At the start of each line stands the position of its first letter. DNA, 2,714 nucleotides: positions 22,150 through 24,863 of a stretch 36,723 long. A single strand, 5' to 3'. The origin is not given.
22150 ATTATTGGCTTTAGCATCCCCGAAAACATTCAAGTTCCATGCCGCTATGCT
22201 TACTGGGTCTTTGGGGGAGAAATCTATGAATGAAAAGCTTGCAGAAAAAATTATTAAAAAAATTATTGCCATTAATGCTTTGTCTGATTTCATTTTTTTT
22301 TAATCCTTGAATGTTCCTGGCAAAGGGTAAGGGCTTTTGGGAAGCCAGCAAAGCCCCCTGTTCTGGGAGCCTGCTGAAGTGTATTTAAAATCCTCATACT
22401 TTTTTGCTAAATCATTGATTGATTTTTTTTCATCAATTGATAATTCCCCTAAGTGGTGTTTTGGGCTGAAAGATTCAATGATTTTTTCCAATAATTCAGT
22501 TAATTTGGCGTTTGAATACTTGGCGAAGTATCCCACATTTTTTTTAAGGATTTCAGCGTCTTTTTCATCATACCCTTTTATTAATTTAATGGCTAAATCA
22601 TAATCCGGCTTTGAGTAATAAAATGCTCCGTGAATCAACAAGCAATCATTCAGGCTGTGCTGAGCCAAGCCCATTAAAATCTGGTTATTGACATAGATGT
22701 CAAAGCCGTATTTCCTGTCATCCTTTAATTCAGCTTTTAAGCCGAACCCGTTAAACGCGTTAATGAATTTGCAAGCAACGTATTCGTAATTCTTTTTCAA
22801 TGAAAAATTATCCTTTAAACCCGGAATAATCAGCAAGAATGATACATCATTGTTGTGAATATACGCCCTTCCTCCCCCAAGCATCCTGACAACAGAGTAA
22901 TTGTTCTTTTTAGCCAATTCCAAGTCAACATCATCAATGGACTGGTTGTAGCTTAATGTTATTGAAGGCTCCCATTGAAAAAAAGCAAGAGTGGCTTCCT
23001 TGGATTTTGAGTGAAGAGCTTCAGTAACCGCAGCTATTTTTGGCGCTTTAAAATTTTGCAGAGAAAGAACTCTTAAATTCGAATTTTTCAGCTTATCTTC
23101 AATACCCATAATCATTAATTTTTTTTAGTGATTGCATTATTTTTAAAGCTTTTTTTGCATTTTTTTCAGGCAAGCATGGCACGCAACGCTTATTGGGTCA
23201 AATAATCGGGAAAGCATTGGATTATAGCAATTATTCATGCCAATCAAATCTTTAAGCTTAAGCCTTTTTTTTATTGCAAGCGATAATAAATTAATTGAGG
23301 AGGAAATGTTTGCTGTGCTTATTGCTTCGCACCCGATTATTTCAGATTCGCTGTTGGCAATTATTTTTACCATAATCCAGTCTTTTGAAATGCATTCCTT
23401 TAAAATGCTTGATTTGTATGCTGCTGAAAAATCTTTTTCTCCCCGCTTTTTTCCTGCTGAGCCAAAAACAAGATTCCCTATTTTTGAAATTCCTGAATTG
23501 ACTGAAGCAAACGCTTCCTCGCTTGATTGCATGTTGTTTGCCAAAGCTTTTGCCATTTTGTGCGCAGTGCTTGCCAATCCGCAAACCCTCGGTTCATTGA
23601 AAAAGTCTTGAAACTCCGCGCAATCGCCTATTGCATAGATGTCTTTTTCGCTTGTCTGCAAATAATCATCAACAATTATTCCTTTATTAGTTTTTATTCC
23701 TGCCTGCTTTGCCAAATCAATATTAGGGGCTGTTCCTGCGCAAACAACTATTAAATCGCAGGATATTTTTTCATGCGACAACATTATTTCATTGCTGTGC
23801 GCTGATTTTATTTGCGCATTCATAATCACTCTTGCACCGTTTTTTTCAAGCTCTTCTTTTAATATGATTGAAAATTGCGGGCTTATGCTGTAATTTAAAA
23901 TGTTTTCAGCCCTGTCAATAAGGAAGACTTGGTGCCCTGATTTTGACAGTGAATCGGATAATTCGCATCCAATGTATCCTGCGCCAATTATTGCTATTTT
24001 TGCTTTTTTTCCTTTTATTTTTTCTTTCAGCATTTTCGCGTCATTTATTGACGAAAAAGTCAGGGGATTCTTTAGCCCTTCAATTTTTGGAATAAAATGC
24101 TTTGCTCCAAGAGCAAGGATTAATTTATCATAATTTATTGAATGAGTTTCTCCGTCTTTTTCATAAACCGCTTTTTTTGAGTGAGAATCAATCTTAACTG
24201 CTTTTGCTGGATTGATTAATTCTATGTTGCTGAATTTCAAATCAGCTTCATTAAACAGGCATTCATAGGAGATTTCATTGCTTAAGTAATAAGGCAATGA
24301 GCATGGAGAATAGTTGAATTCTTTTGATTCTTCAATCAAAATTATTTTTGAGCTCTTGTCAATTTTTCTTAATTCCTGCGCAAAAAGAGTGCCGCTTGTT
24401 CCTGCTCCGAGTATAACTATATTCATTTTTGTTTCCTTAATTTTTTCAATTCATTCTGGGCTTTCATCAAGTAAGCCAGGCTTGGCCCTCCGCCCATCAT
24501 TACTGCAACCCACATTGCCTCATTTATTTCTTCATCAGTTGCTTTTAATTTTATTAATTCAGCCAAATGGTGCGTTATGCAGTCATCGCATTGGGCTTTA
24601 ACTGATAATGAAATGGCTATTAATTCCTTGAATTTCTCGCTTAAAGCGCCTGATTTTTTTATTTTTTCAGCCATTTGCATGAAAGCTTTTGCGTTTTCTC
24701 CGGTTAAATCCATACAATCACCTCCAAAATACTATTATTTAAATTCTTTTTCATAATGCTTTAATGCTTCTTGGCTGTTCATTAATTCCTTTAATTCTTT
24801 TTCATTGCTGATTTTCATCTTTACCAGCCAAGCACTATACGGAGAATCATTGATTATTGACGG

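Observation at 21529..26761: Candidate lipoyl-carrier-protein redox relay operon: Trx-Trx-CcdA fusion, GcvH, AhpD-like, Nox/CoADR flavoprotein, LplA-like, secreted nuclease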

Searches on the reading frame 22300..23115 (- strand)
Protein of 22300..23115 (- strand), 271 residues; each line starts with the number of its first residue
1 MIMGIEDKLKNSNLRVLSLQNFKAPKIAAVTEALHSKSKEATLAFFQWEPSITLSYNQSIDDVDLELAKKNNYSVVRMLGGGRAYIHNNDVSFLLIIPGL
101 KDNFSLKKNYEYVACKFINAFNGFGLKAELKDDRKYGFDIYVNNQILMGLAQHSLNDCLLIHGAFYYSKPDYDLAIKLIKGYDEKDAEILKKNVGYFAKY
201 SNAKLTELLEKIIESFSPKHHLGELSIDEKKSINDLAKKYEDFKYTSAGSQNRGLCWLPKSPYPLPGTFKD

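Call 3: search_protein_families(library=pfam, proteins=[window:22300-23115:-], max_evalue=0.01)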
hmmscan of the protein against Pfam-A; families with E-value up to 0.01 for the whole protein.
window:22300-23115:- (271 aa): 1 family
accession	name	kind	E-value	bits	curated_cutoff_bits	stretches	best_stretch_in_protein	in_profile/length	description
PF21948.1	LplA-B_cat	-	8.8e-17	62.2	27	1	30-185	8-163/200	Lipoyl protein ligase A/B catalytic domain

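Call 4: search_protein_families(library=ncbifam, proteins=[window:22300-23115:-], max_evalue=0.01)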
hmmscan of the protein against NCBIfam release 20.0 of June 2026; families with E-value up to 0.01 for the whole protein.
window:22300-23115:- (271 aa): 4 families
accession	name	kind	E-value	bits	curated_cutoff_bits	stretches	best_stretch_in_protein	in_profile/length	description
TIGR00545.2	lipoyltrans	equivalog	8.1e-12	44.7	280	1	29-245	16-238/328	lipoate--protein ligase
NF053750.1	LplA_large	exception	2.9e-10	40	480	1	35-169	25-161/248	lipoate-protein ligase large subunit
NF053751.1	LplAB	exception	3.7e-09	36.1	550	1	30-232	120-329/348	lipoate-protein ligase LplAB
NF053790.1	LplA_LipA_fuse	exception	5.9e-08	31.7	800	1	44-246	34-234/606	bifunctional lipoate--protein ligase/lipoyl synthase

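Call 42: search_solved_structures(query=window:22300-23115:-, max_evalue=0.001, show_alignments=1)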
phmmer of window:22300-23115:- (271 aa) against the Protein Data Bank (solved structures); distinct sequences matched with E-value up to 0.001: 6.
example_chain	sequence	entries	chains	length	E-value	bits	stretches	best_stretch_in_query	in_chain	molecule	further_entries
5iby_A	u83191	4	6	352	1.9e-08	37.4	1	39-184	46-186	Lipoate--protein ligase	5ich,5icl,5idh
8cri_A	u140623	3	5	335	2.4e-08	37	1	21-184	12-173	lipoate--protein ligase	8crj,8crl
3r07_A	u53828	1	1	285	1.7e-07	34.3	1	39-254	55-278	Lipoate-protein ligase A subunit 1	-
2ars_A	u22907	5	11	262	2.1e-07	34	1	40-254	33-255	Lipoate-protein ligase A | PUTATIVE LIPOATE PROTEIN LIGASE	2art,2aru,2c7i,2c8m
6jom_A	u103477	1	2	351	3.2e-06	30.1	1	41-237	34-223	Lipoate--protein ligase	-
1vqz_A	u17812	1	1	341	5.4e-05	26.1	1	45-176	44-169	lipoate-protein ligase, putative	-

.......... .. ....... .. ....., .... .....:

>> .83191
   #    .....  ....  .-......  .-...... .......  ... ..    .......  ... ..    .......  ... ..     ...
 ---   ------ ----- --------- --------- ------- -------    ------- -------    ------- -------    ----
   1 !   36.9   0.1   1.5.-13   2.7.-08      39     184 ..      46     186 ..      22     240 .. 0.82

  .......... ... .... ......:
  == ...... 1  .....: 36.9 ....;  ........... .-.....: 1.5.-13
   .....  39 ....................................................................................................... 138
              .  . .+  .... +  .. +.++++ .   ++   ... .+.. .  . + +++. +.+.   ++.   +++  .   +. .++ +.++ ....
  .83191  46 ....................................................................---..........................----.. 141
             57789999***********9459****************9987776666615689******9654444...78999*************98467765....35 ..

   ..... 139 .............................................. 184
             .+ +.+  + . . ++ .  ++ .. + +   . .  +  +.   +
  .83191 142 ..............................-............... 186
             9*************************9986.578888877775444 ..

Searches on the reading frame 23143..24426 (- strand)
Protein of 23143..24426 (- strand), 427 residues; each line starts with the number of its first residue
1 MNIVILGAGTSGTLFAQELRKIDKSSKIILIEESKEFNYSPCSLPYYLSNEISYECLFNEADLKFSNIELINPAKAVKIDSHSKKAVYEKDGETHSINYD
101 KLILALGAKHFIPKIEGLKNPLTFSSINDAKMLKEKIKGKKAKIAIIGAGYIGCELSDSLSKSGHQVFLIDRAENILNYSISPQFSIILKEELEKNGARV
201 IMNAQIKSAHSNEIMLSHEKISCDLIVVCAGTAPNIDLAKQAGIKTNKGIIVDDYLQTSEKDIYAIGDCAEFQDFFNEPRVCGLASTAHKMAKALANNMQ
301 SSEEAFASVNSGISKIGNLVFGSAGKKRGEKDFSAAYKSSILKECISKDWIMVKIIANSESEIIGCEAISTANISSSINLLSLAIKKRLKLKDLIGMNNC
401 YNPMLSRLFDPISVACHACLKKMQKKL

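Call 3: search_protein_families(library=pfam, proteins=[window:23143-24426:-], max_evalue=0.01)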
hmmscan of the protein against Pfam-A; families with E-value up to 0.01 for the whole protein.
window:23143-24426:- (427 aa): 23 families
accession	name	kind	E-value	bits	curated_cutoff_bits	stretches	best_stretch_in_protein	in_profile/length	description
PF07992.20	Pyr_redox_2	-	9.9e-58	196.3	26.1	1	1-292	1-291/291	Pyridine nucleotide-disulphide oxidoreductase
PF00070.33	Pyr_redox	-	1.2e-19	71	22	1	143-213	1-70/82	Pyridine nucleotide-disulphide oxidoreductase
PF13738.12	Pyr_redox_3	-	1e-09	38.5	30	1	136-267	159-305/305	Pyridine nucleotide-disulphide oxidoreductase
PF02254.24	TrkA_N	-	1.5e-08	35.4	23.8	1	144-181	1-38/116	TrkA-N domain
PF01266.30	DAO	-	2.7e-08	34.2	27.9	0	143-173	1-31/353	FAD dependent oxidoreductase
PF03486.20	HI0933_like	-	3.8e-07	30.2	50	0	2-37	2-35/244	HI0933-like protein Rossmann domain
PF02558.23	ApbA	-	4.9e-07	29.9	22.2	1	144-238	1-82/150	Ketopantoate reductase PanE/ApbA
PF03721.20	UDPG_MGDP_dh_N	-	6.3e-07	29.6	27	1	143-236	2-90/187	UDP-glucose/GDP-mannose dehydrogenase family, NAD binding domain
PF13450.12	NAD_binding_8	-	5.9e-06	26.9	21.9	0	146-176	1-31/68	NAD(P)-binding Rossmann-like domain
PF13434.12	Lys_Orn_oxgnase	-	4.7e-05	23.1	21.3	1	80-167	124-216/339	L-lysine 6-monooxygenase/L-ornithine 5-monooxygenase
PF05834.18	Lycopene_cycl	-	7e-05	22.5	23.4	0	144-177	2-37/380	Lycopene cyclase protein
PF03807.23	F420_oxidored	-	0.00011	23.2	21.6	0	143-176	1-36/94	NADP oxidoreductase coenzyme F420-dependent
PF02737.24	3HCDH_N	-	0.00028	21.3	22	1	143-182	1-40/180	3-hydroxyacyl-CoA dehydrogenase, NAD binding domain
PF01210.29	NAD_Gly3P_dh_N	-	0.00068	20.1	23.1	0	143-177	1-35/158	NAD-dependent glycerol-3-phosphate dehydrogenase N-terminus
PF01494.25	FAD_binding_3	-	0.00093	18.9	22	0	142-176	2-36/349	FAD binding domain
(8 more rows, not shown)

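Call 4: search_protein_families(library=ncbifam, proteins=[window:23143-24426:-], max_evalue=0.01)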
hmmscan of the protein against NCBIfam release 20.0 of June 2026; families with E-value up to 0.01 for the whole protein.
window:23143-24426:- (427 aa): 115 families (the best 25 are shown)
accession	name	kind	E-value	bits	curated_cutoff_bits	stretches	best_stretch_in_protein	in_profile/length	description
TIGR03385.1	CoA_CoA_reduc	equivalog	6.9e-70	236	578.8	1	3-415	2-438/439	CoA-disulfide reductase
NF007123.0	PRK09564.1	equivalog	1.2e-62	212.1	458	1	1-418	1-442/444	CoA-disulfide reductase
NF003437.0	PRK04965.1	equivalog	9.9e-53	179.5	392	1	2-274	4-279/378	NADH:flavorubredoxin reductase NorW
TIGR02374.1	nitri_red_nirB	equivalog_domain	4.3e-47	161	578.35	1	3-341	1-345/794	nitrite reductase large subunit NirB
NF046103.1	NOXase_Strep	equivalog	1.4e-46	159.4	600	1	3-409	2-431/442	H2O-forming NADH oxidase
NF042949.2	3PPDioc_HcaD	equivalog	1.6e-42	145.7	450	1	2-299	3-305/386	3-phenylpropionate/cinnamic acid dioxygenase ferredoxin--NAD(+) reductase subunit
NF010037.0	PRK13512.1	equivalog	1.3e-41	142.9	394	1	2-412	3-430/438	CoA-disulfide reductase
NF045765.1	PhenlGlyoxDHPadH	equivalog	4e-39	134.7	475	1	15-301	17-309/416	NADH-dependent phenylglyoxylate dehydrogenase subunit epsilon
TIGR02053.1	MerA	equivalog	5.1e-34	118.1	454.45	1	89-404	120-442/465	mercury(II) reductase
NF007286.0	PRK09754.1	equivalog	4.8e-32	111.2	447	1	3-270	6-277/400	phenylpropionate dioxygenase ferredoxin reductase subunit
NF011565.0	PRK14989.1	subfamily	6.5e-32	110.5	883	1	2-384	5-387/847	nitrite reductase large subunit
NF041682.1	ant_diox_AndAa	equivalog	3e-30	105.2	650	1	3-276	6-285/406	anthranilate 1,2-dioxygenase system ferredoxin--NAD(+) reductase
NF004991.0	PRK06370.1-3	subfamily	5.2e-29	101.2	620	1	95-271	161-343/509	FAD-containing oxidoreductase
TIGR01350.1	lipoamide_DH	equivalog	1e-27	97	408.8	1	86-395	120-434/461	dihydrolipoyl dehydrogenase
NF004943.0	PRK06292.2-1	equivalog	5.3e-27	94.7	432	1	63-405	97-444/456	dihydrolipoyl dehydrogenase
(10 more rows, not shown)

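Call 40: search_solved_structures(query=window:23143-24426:-, max_evalue=1e-20, show_alignments=1)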
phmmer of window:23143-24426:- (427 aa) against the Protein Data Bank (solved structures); distinct sequences matched with E-value up to 1e-20: 40.
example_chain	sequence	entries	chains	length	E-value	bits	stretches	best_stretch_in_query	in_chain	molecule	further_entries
6pfz_D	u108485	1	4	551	7.5e-45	156.9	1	1-422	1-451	NADH oxidase (NoxA-3)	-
8a56_A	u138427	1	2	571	1.7e-44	155.7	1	3-421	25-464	Coenzyme A-persulfide reductase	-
1xhc_A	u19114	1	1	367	1.2e-40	143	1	3-331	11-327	NADH oxidase /nitrite reductase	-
3cgb_A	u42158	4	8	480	4.3e-39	137.9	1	1-416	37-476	Pyridine nucleotide-disulfide oxidoreductase, class I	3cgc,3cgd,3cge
3icr_A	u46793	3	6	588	3.4e-37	131.7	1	3-419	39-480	Coenzyme A-Disulfide Reductase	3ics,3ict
3iwa_A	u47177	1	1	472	6.2e-35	124.2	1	2-415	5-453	FAD-dependent pyridine nucleotide-disulphide oxidoreductase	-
2cdu_A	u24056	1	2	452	4.5e-34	121.4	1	1-419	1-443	NADPH OXIDASE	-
5l1n_A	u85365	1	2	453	5.5e-34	121.1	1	2-417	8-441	Coenzyme A disulfide reductase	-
3kd9_A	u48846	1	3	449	5.6e-34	121.1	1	2-417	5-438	Coenzyme A disulfide reductase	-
4fx9_A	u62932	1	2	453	5.7e-34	121.1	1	2-417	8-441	Coenzyme A disulfide reductase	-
3ntd_A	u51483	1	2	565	2.3e-33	119.1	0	3-177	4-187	FAD-dependent pyridine nucleotide-disulphide oxidoreductase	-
3nta_A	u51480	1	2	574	2.4e-33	119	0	3-177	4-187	FAD-dependent pyridine nucleotide-disulphide oxidoreductase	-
4ocg_A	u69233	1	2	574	1.2e-32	116.7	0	3-177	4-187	FAD-dependent pyridine nucleotide-disulphide oxidoreductase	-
3nt6_A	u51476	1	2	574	6e-32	114.4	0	3-177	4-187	FAD-dependent pyridine nucleotide-disulphide oxidoreductase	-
8c0z_E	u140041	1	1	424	8.2e-32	113.9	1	2-310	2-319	Similar to ferredoxin:NADH oxidoreductases or NADH oxidases,potential subunit of aldehyde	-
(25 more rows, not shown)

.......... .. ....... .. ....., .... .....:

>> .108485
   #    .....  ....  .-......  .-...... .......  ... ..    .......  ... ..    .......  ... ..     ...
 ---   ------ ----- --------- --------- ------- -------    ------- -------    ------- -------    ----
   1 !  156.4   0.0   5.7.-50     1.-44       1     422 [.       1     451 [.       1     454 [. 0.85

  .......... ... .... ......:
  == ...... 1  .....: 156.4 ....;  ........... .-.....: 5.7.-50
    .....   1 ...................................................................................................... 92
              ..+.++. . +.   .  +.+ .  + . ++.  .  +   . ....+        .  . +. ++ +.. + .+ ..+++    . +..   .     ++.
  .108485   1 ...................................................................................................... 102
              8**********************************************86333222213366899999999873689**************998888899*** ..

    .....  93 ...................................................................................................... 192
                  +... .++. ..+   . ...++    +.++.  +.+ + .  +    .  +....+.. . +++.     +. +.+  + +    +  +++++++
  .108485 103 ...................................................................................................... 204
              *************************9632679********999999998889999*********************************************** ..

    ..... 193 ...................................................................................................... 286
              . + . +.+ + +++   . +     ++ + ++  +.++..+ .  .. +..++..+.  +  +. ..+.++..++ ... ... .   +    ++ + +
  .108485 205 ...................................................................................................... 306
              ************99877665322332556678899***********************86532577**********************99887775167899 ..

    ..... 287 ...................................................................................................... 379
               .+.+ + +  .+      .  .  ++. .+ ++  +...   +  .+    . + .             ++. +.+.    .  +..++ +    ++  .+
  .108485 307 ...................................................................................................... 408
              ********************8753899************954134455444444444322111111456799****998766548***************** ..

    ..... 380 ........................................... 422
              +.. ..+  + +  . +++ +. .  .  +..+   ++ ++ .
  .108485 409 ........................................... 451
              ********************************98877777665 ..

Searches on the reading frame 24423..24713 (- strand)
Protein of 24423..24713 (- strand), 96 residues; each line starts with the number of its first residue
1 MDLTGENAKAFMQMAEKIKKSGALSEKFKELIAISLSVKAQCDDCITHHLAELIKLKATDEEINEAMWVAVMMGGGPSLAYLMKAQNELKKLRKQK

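Call 3: search_protein_families(library=pfam, proteins=[window:24423-24713:-], max_evalue=0.01)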
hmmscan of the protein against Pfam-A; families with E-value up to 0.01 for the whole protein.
window:24423-24713:- (96 aa): 1 family
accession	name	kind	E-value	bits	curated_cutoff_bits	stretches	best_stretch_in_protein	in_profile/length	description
PF02627.25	CMD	-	3.8e-19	68.9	23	1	7-85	3-81/84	Carboxymuconolactone decarboxylase family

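Call 4: search_protein_families(library=ncbifam, proteins=[window:24423-24713:-], max_evalue=0.01)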
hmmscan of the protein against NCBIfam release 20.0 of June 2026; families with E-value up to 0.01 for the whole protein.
window:24423-24713:- (96 aa): 7 families
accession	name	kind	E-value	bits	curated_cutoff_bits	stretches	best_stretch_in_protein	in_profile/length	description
TIGR04169.1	perox_w_seleSAM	hypoth_equivalog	2.8e-11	43.5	120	1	7-92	22-107/109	arsenosugar biosynthesis-associated peroxidase-like protein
TIGR00778.1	ahpD_dom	domain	6e-11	41.7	27.8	1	22-70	1-49/51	alkylhydroperoxidase AhpD family core domain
NF041537.1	ArsM_AhpD_UU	exception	1.7e-10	40.2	510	1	11-75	268-332/345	arsenite methyltransferase/AhpD domain selenoprotein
NF041047.1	GSU3128_fam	equivalog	1.5e-09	37.8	110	1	23-89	16-82/84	GSU3128 family (seleno)protein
NF045649.1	2X_seleno_MduS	exception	9.2e-07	28.1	380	1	10-73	237-300/338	methyltransferase domain-containing selenoprotein MduS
TIGR01926.1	peroxid_rel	subfamily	2.2e-05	24.4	81.8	1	5-64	40-101/178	peroxidase-related enzyme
TIGR01382.1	PfpI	subfamily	0.0075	15.8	139.05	1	30-94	28-88/169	DJ-1/PfpI/YhbO family deglycase/protease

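Call 41: search_solved_structures(query=window:24423-24713:-, max_evalue=0.001, show_alignments=1)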
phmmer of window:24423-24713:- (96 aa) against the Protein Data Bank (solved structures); distinct sequences matched with E-value up to 0.001: 5.
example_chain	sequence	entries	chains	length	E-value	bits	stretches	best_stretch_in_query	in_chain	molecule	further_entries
5dik_A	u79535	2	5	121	3.9e-18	68.4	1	9-88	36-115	Alkyl hydroperoxide reductase AhpD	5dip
1vke_A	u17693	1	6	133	1.4e-13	53.9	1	7-94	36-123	carboxymuconolactone decarboxylase family protein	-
1p8c_A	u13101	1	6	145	2.6e-13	53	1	7-94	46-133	conserved hypothetical protein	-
7y4r_A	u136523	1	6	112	1.3e-08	38.1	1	15-88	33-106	CMD domain-containing protein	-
3bey_A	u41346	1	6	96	1.5e-08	37.9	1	6-78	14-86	Conserved protein O27018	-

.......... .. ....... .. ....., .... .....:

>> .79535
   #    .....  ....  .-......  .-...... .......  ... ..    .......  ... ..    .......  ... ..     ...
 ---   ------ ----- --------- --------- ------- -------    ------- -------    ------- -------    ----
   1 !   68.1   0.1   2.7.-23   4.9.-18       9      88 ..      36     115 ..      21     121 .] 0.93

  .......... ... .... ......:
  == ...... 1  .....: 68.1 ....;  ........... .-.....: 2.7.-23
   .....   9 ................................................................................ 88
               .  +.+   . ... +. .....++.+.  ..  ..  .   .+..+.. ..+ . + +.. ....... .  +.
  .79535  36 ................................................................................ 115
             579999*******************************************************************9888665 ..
